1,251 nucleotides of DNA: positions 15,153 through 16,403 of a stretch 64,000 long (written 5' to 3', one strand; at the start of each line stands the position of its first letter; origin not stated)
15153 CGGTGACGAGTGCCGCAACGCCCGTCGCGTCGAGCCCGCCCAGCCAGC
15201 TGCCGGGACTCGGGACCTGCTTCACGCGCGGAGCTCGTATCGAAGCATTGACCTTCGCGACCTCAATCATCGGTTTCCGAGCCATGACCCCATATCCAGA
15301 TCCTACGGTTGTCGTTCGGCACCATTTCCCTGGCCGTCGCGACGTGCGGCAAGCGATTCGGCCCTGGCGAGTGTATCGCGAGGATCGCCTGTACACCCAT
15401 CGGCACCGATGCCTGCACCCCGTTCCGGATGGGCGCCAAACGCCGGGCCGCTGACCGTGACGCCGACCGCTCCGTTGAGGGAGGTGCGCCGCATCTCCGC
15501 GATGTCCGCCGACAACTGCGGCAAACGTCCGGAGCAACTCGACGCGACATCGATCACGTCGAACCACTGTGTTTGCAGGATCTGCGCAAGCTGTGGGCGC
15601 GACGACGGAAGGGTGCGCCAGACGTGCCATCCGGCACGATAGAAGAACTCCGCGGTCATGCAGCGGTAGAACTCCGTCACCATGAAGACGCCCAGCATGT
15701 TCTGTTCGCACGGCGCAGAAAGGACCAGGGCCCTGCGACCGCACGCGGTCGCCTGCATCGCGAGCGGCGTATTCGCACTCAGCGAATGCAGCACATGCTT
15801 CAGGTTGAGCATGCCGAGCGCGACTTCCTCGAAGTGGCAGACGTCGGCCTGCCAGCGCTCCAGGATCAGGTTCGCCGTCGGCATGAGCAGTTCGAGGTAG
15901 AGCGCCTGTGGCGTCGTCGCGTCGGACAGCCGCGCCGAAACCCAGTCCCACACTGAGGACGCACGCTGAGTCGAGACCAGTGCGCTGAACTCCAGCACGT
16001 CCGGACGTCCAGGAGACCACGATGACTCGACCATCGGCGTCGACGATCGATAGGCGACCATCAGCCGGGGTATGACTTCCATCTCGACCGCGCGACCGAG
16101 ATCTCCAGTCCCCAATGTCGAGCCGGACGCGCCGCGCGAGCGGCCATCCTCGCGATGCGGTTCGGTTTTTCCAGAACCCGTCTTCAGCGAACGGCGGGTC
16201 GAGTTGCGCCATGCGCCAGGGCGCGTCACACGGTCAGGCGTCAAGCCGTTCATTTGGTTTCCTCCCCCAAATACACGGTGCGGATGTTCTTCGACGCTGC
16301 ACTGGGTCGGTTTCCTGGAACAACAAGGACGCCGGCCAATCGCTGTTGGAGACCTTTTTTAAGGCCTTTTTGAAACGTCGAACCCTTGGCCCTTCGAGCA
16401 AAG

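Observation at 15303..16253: AerR/PpaA lacking the cobalamin-ligating His, with an 8-residue internal duplication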

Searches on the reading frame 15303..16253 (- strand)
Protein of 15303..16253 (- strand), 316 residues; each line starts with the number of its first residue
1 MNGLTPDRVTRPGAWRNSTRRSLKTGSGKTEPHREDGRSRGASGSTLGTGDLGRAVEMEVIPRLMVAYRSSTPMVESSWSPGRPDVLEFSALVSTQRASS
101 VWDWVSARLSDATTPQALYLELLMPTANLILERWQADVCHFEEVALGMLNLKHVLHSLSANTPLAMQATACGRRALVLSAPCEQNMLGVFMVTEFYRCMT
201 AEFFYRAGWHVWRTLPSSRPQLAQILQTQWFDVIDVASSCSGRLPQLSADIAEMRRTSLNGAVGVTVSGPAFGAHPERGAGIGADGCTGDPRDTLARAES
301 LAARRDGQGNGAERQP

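Call 3: search_protein_families(library=pfam, proteins=[window:15303-16253:-], max_evalue=1)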
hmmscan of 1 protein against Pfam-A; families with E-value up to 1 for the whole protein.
window:15303-16253:- (316 aa): 1 family
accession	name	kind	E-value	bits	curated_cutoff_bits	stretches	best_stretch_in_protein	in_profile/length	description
PF02607.22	B12-binding_2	-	0.055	14.1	23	1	100-143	16-58/74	B12 binding domain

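Call 4: search_protein_families(library=ncbifam, proteins=[window:15303-16253:-], max_evalue=1)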
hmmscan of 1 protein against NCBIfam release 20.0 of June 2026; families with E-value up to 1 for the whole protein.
window:15303-16253:- (316 aa): 0 families

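Call 5: search_solved_structures(query=window:15303-16253:-, max_evalue=10, show_alignments=3)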
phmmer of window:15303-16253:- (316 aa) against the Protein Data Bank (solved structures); distinct sequences matched with E-value up to 10: 6.
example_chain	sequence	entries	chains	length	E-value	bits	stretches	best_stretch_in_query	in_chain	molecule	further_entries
7te2_A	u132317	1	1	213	0.0004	22.8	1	126-290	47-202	AerR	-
5vit_C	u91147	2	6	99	0.3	13.4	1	76-122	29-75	MdcC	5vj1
6k4f_U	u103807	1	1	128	0.37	13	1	66-128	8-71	DUF1987 domain-containing protein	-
6kko_C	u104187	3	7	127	0.42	12.9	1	68-128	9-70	DUF1987 domain-containing protein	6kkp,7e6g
2yt1_A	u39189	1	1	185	1.1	11.5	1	38-113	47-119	Amyloid beta A4 protein and Amyloid beta A4 precursor protein-binding family B member 2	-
1z3i_X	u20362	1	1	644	2.1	10.6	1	132-197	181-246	similar to RAD54-like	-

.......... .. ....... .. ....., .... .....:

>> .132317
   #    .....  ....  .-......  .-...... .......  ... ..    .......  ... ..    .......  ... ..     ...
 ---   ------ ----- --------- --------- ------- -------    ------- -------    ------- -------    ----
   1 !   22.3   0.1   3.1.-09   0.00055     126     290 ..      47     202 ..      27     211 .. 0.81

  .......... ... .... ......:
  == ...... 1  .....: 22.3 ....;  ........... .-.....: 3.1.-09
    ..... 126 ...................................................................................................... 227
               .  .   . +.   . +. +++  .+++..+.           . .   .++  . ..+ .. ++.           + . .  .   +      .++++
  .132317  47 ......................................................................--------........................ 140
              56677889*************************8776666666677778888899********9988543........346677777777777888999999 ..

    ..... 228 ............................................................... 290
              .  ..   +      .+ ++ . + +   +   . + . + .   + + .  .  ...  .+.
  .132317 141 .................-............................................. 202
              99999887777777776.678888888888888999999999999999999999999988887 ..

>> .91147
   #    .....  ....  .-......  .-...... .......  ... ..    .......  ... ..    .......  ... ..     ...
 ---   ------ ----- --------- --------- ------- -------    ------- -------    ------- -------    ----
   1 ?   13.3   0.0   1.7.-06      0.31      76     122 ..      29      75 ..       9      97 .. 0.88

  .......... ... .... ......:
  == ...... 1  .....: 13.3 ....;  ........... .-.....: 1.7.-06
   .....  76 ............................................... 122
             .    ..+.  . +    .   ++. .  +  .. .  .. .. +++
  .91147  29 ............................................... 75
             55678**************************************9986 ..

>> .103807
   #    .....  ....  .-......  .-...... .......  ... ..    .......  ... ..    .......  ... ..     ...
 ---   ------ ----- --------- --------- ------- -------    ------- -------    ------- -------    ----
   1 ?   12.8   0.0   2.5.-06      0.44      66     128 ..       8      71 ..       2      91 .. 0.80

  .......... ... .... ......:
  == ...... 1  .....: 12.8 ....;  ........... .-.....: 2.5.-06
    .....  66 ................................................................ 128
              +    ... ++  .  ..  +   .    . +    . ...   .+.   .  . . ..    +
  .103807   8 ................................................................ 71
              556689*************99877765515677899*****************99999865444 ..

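Call 6: find_homologous_proteins(query=window:15303-16253:-, max_evalue=0.001)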
Query window:15303-16253:- (316 aa): 32 proteins with E <= 0.001 among 8000 candidates.
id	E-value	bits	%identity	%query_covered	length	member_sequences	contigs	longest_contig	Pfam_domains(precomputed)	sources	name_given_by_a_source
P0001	4.2e-209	711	99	100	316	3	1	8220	-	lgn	-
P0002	5.6e-180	615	85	100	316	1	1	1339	-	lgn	-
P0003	3.5e-164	563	80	100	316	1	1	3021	-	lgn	-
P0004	3.3e-155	534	77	100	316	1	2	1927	-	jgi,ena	-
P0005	3.7e-117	409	62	100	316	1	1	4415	-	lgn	-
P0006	5.4e-84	300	49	97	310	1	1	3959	-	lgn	-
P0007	2.0e-83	298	48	97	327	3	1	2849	PF02310.25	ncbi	-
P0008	2.5e-83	298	48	97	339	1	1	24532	PF02310.25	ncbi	ncbi:MAG: cobalamin B12-binding domain-containing protein [Panacagrimonas sp.]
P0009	9.7e-83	296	48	98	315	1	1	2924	PF02310.25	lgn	-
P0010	3.4e-82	294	48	96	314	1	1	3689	PF02310.25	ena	-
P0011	3.5e-82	294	47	100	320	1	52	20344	-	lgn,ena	-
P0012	1.1e-81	292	47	96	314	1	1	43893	PF02310.25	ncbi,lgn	-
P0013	1.2e-81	292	48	97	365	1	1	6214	PF02310.25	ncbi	ncbi:MAG: cobalamin B12-binding domain-containing protein [Panacagrimonas sp.]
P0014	1.6e-80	289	47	97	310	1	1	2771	-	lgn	-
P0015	2.5e-80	288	48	100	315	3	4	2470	-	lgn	-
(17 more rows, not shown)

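Call 10: find_related_loci(query=A2, collection=genome_contigs, flank=10000)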
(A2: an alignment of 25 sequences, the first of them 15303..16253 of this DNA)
Query A2 (316 aa) in genome_contigs; peptide patterns used: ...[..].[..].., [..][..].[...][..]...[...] (x = any residue, [..] = any of these).
115 stretches matched a pattern; 88 encode a relative of the query (tblastn E <= 1e-3); the best 80 are kept; 80 distinct loci.
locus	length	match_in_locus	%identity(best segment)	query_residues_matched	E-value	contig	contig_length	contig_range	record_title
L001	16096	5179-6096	48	1-308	3e-88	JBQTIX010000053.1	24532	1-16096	MAG: Panacagrimonas sp. isolate SAW210 c_000000049901, whole genome shotgun sequence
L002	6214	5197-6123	48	1-306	6e-88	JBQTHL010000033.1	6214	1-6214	MAG: Panacagrimonas sp. isolate SAW216 c_000000049068, whole genome shotgun sequence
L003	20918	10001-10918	45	1-306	2e-81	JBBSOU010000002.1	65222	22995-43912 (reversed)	MAG: Lysobacterales bacterium isolate LS6_sbin.39 LS6_sbin.39_K_300859_L_65222_cov_28.1979, whole genome shotgun sequenc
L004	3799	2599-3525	40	1-309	1e-73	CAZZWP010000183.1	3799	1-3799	MAG: uncultured Rudaea sp. isolate Brown_P.bin.2 genome assembly, contig: NODE_6023_length_3799_cov_5.325053, whole geno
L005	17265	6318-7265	42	1-310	9e-73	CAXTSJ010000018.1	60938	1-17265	MAG TPA_asm: uncultured Hydrocarboniphaga sp. isolate public_SRR11456921_metawrap_bin.16 genome assembly, contig: public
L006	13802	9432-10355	41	1-306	2e-69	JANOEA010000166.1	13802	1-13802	MAG: Pseudomonadota bacterium isolate SOY_65_metabat_450_sub SOY_65_k141_1796932, whole genome shotgun sequence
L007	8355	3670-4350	48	80-306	7e-68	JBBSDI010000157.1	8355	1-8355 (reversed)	MAG: Lysobacterales bacterium isolate metawrap_la6_84 metawrap_la6_84_K_679061_L_8355_cov_65.5041, whole genome shotgun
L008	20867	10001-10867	43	1-306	3e-68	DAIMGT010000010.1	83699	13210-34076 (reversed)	MAG TPA_asm: Pseudomonadota bacterium isolate CTOTU1219 NODE_54_length_83699_cov_60.156425, whole genome shotgun sequenc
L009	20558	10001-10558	52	118-303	4e-60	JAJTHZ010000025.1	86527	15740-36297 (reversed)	MAG: Lysobacteraceae bacterium isolate CoA8_M120 k141_4098852, whole genome shotgun sequence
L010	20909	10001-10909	47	1-303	2e-82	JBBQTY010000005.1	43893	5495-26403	MAG: Lysobacterales bacterium isolate Co_metawrap_1867 Cmw_1867_k141_5966046_length_43893_cov_22.0000, whole genome shot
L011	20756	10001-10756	33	52-307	5e-39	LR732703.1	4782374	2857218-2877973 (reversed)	Burkholderiales bacterium 8X genome assembly, scaffold: VARIO8X_scaffold1, whole genome shotgun sequence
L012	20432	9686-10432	35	52-304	4e-39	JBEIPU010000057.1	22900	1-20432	MAG: Caenimonas sp. isolate Sample-106-S6-bin-79 Sample_106_S6-bin_79-k141_650526, whole genome shotgun sequence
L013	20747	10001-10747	35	52-304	1e-38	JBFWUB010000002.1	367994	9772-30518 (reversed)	MAG: Ramlibacter sp. isolate CA_2019_TPBF_60 NODE_238_length_367994_cov_16.993095_TPBF, whole genome shotgun sequence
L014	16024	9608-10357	36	52-304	4e-38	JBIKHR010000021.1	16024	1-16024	MAG: Polaromonas sp. isolate ME2014-05-28_3300035212_group5_bin114 Rohwer_bin2192_scaffold_1586_c1, whole genome shotgun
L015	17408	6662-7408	34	52-304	2e-38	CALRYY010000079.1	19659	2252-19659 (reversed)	MAG: Ramlibacter sp. 2FC isolate JJ-MAA6-279-5-m2-bin101 genome assembly, contig: JJ-MAA6-279-C171, whole genome shotgun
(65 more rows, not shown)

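Call 25: predict_structure(alignment_id=A1)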
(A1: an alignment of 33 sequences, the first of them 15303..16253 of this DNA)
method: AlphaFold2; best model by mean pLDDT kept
length: 316 residues; sequences in the alignment: 33
mean_pLDDT: 78.2   pTM: 0.70
mean pLDDT of the five models: 78.2, 77.8, 77.0, 76.4, 72.4
residues with pLDDT >= 90: 169; 70-90: 63; 50-70: 16; < 50: 68
segments of 3 or more residues with pLDDT < 50: 1-46, 69-82, 310-316
pLDDT, mean of each block of 10 residues (from residue 1): 36 36 32 36 45 76 62 37 81 95 90 84 94 90 95 94 79 95 89 95 94 89 96 96 94 96 94 88 91 94 74 45
secondary structure, 60 per line:
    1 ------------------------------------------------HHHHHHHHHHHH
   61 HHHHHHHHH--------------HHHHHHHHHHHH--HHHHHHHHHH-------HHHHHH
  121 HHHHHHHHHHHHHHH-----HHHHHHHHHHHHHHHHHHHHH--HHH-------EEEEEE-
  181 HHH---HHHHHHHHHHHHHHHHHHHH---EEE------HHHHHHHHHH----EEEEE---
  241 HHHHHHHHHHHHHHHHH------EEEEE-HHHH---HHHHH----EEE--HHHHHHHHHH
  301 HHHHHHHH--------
elements in order: H49-69 H84-95 H98-107 H115-135 H141-161 E174-179 H187-206 E210-212 H219-228 E233-237 H241-257 E264-268 H270-273 H277-281 E286-288 H291-308

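Call 27: search_protein_representatives(alignment_id=A2)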
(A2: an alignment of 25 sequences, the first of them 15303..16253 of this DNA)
Query: 25 sequences, 315 profile positions. Proteins with E-value up to 0.001 (for the whole library): 5456; up to 1e-10: 3197; up to 1e-30: 1455. The best 150 are listed.
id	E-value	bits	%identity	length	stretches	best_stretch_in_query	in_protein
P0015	1.6e-143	494.2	-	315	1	1-313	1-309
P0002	2.8e-141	486.8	-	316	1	1-312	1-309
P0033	5.5e-102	357.7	-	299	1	1-313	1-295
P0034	2.2e-99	349.2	-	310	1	43-312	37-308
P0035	1.8e-80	287.1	-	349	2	80-309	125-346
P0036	1.9e-75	270.6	-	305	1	38-309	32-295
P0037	2.9e-73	263.4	-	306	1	42-309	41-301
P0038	4.0e-72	259.6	-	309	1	1-308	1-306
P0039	8.2e-72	258.6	-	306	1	28-310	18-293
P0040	1.8e-71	257.5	-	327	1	12-307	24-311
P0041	1.9e-70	254.2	-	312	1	45-307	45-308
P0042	5.3e-69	249.4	-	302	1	1-309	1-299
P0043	1.2e-68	248.2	-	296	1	35-309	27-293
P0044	1.5e-68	247.9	-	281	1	48-307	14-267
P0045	2.8e-68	247.0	-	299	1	39-305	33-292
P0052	2.2e-66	240.7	-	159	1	151-306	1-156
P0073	3.2e-63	230.4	-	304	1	36-310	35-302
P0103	4.7e-61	223.3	-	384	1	40-309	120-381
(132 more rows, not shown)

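Call 30: fold_search(model_id=the predicted structure, library=pdb)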
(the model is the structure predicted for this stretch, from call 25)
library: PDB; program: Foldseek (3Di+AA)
matches with E <= 10: 1215; with E <= 0.001: 64
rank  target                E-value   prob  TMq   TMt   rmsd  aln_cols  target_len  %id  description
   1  7te2                  3.2e-09  1.00  0.50  0.72   4.1       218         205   19  Crystal Structure of AerR from Rhodobacter capsulatus at 2.25 A. (released 2022-08-31)
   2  8jbs_B                1.5e-07  1.00  0.51  0.69   4.3       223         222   16  B12-binding domain from Chloracidobacterium thermophilum MerR family protein, dark state (released 2024-11-13)
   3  8jbt_B                5.2e-07  1.00  0.49  0.66   4.4       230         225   17  B12-binding domain from Chloracidobacterium thermophilum MerR family protein, anaerobic light state (released 2024-11-13)
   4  8j2w_B                7.7e-07  1.00  0.53  0.51   3.3       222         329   18  Saccharothrix syringae photocobilins protein, dark state (released 2024-04-10)
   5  8jbt_A                8.6e-07  1.00  0.50  0.66   4.3       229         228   17  B12-binding domain from Chloracidobacterium thermophilum MerR family protein, anaerobic light state (released 2024-11-13)
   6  8j2w_A                9.6e-07  1.00  0.54  0.52   3.2       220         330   19  Saccharothrix syringae photocobilins protein, dark state (released 2024-04-10)
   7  8jbs_A                1.2e-06  1.00  0.48  0.64  13.7       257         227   16  B12-binding domain from Chloracidobacterium thermophilum MerR family protein, dark state (released 2024-11-13)
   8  8j2y_A                1.9e-06  1.00  0.53  0.51   3.7       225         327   19  Acidimicrobiaceae bacterium photocobilins protein, dark state (released 2024-04-10)
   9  5c8d_H                2.2e-06  1.00  0.46  0.51   5.7       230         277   18  Crystal structure of full-length Thermus thermophilus CarH bound to adenosylcobalamin (dark state) (released 2015-09-30)
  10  8j2y_B                3.1e-06  1.00  0.51  0.50   4.2       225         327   19  Acidimicrobiaceae bacterium photocobilins protein, dark state (released 2024-04-10)
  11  5c8d_C                3.6e-06  1.00  0.46  0.62  17.2       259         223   15  Crystal structure of full-length Thermus thermophilus CarH bound to adenosylcobalamin (dark state) (released 2015-09-30)
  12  8c36_B                3.8e-06  1.00  0.44  0.67   4.9       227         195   17  Light-adapted 2.0 Angstrom crystal structure of H132A variant of cobalamin binding domain belonging to a light-depende (released 2023-08-16)
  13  4hh0_A                4.5e-06  1.00  0.51  0.43  20.2       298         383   20  Dark-state structure of AppA C20S without the Cys-rich region from Rb. sphaeroides (released 2013-06-05)
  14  4hh3_C                4.8e-06  1.00  0.53  0.74   3.6       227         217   20  Structure of the AppA-PpsR2 core complex from Rb. sphaeroides (released 2013-06-05)
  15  5c8f                  4.8e-06  1.00  0.46  0.51   5.5       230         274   18  Crystal structure of light-exposed full-length Thermus thermophilus CarH bound to cobalamin (released 2015-09-30)
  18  4heh_A                6.0e-06  1.00  0.50  0.71   3.8       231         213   22  Crystal structure of AppA SCHIC domain from Rb. sphaeroides (released 2013-09-18)
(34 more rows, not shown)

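Call 31: search_solved_structures(query=A2, max_evalue=1, show_alignments=5)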
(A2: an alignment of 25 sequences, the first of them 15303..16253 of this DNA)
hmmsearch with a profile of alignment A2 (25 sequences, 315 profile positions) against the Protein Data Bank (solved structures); distinct sequences matched with E-value up to 1: 5.
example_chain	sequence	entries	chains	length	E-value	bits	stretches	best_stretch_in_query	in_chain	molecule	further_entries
7te2_A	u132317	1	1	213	1.6e-14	57.2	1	100-294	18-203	AerR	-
8j2y_A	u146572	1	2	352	0.0022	20.6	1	243-300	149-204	GGDEF domain-containing protein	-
3ndo_A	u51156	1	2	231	0.07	15.7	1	236-282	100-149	Deoxyribose-phosphate aldolase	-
1y80_A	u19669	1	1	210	0.23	14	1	234-297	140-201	Predicted cobalamin binding protein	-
6lqo_H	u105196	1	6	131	0.43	13.1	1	232-278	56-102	Tegument protein UL51 homolog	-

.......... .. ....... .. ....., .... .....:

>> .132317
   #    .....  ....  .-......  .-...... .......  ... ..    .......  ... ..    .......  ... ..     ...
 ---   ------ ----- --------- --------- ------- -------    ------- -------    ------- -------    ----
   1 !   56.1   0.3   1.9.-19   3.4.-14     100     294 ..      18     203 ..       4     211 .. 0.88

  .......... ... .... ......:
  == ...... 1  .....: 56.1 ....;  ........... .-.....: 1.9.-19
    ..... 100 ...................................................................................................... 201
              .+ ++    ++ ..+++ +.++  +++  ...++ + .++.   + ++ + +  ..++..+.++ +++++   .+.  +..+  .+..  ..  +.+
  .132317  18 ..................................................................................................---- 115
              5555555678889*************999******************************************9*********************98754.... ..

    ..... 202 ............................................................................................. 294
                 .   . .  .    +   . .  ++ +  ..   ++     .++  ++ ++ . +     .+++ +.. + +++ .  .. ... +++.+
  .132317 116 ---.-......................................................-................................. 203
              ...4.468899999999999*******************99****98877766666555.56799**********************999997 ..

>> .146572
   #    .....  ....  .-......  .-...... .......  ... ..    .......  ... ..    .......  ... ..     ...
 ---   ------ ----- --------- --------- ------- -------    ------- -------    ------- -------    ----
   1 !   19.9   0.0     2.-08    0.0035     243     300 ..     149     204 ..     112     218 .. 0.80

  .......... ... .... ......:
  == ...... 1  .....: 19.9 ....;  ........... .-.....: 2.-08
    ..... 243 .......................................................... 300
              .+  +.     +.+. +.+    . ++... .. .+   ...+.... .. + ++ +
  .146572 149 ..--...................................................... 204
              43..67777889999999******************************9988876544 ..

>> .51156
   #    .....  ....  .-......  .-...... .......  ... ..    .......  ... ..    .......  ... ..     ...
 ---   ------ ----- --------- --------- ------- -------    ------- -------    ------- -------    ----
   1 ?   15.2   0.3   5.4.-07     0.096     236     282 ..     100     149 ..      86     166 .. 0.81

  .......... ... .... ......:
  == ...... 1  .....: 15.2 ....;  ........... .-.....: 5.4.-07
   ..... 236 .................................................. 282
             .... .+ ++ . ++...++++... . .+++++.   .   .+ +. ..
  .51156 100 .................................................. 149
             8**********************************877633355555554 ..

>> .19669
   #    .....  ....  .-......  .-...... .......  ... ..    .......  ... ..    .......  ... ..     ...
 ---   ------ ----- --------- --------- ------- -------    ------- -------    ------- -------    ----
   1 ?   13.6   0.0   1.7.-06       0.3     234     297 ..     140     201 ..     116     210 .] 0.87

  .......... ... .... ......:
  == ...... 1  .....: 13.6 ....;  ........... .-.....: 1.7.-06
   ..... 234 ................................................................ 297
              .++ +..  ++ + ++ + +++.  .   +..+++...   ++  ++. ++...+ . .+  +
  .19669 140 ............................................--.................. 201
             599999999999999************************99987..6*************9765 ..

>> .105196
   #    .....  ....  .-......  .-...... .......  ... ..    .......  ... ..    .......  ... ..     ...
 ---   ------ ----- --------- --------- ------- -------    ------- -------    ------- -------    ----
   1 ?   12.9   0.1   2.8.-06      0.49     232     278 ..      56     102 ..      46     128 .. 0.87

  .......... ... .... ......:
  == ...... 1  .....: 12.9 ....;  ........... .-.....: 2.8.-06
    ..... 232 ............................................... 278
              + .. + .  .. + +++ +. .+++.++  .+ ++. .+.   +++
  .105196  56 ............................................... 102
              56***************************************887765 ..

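Call 38: list_cluster_members(proteins=[P0034, P0033, P0052, P0073, P0103, P0041, P0005, P0011])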
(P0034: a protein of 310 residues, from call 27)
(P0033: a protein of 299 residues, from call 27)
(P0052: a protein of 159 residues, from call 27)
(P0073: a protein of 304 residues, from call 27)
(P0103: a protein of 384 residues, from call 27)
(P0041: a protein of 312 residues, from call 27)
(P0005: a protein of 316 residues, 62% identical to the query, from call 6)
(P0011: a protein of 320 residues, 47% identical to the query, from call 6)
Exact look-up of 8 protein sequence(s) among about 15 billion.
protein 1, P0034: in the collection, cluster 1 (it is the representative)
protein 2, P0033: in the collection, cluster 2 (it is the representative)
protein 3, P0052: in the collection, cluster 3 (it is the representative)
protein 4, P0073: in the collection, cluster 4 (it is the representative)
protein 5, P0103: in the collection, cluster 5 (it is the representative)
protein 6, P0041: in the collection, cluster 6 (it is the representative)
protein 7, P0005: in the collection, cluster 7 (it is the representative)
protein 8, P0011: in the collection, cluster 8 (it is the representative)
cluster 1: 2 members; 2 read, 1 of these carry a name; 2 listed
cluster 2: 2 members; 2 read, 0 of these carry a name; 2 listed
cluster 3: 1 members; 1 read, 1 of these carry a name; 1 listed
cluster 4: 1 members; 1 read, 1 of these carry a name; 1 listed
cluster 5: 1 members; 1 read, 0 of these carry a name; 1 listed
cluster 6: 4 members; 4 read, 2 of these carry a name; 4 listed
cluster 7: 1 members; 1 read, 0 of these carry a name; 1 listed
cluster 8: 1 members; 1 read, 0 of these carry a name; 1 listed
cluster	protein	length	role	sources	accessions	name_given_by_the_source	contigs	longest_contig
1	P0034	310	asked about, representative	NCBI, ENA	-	-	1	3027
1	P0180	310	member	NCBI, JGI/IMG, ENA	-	methanogenic corrinoid protein MtbC1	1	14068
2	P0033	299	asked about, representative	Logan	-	-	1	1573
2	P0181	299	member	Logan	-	-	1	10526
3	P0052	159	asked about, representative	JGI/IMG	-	methylmalonyl-CoA mutase cobalamin-binding subunit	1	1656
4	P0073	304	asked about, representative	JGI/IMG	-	MerR family transcriptional regulator, light-induced transcriptional regulator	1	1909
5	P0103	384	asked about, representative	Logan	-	-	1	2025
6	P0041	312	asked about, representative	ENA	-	-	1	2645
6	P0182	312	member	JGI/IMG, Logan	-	MerR family transcriptional regulator, light-induced transcriptional regulator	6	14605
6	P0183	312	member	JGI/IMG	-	MerR family transcriptional regulator, light-induced transcriptional regulator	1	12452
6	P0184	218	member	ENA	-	-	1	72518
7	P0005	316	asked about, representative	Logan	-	-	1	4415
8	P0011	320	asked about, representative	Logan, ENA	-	-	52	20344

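Call 39: find_encoding_contigs(protein=P0180, flank=8000, max_places=3)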
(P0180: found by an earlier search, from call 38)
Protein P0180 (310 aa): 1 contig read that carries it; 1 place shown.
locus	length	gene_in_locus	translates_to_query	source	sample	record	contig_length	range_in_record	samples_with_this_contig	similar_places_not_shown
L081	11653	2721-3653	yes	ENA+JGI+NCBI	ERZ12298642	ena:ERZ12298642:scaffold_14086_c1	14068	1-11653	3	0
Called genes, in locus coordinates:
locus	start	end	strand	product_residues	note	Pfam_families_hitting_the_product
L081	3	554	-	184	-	?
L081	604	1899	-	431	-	PF00148:Oxidored_nitro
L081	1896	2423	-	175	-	PF07284:BCHF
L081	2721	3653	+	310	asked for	PF02310:B12-binding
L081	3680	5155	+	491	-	PF08448:PAS_4 (faint), PF24820:Diguanyl_cycl_sensor (faint), PF13426:PAS_9 (faint), PF00989:PAS (weak), PF13188:PAS_8 (weak), PF00989:PAS (weak), PF02954:HTH_8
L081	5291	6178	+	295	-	PF01040:UbiA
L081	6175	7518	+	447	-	PF07690:MFS_1, PF03209:PUCC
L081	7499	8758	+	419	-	PF01494:FAD_binding_3, PF01266:DAO (weak), PF05834:Lycopene_cycl (faint), PF07992:Pyr_redox_2 (weak), PF12831:FAD_oxidored (weak), PF13450:NAD_binding_8 (weak)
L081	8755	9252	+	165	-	PF03073:TspO_MBR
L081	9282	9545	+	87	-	-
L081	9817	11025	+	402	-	PF08448:PAS_4 (faint), PF24820:Diguanyl_cycl_sensor (faint), PF00989:PAS, PF13188:PAS_8 (weak), PF13426:PAS_9 (weak)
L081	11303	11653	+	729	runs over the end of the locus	PF08446:PAS_2, PF00989:PAS (faint), PF01590:GAF, PF00360:PHY, PF08448:PAS_4 (weak), PF13426:PAS_9 (weak)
